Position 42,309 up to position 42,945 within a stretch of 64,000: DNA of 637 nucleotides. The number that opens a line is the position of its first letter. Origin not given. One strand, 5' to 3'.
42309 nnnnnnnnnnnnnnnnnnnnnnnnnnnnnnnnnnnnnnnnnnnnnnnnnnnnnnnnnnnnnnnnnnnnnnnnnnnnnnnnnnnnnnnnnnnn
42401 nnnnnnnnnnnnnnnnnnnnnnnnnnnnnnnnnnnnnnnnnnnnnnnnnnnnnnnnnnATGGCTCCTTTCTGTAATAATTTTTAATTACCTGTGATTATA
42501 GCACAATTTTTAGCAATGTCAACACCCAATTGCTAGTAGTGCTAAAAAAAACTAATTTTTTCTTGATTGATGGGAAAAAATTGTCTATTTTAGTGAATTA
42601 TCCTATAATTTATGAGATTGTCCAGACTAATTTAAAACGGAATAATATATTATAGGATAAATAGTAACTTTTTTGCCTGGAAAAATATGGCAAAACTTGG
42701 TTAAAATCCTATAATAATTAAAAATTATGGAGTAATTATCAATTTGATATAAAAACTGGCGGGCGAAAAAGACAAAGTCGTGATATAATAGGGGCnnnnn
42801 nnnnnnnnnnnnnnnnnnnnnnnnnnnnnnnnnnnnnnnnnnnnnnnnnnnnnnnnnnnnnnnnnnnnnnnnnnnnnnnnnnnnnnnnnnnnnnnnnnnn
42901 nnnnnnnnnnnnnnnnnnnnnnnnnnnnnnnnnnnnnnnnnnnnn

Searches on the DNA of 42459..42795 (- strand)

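Call 77: search_dna_similar(query=window:42595-42725:-, collection=phages, mode=distant, max_evalue=0.01, max_rows=10)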
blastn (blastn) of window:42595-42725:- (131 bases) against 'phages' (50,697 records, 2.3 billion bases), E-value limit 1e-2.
No match.

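Call 78: search_dna_similar(query=window:42595-42725:-, collection=plasmids, mode=distant, max_evalue=0.01, max_rows=10)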
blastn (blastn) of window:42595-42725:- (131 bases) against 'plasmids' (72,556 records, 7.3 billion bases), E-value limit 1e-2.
No match.

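Call 85: search_rna_families(source=window, start=42459, end=42795, threshold=evalue, max_evalue=0.1)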
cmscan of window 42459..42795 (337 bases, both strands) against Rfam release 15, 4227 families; matches with E-value up to 0.1: 0.
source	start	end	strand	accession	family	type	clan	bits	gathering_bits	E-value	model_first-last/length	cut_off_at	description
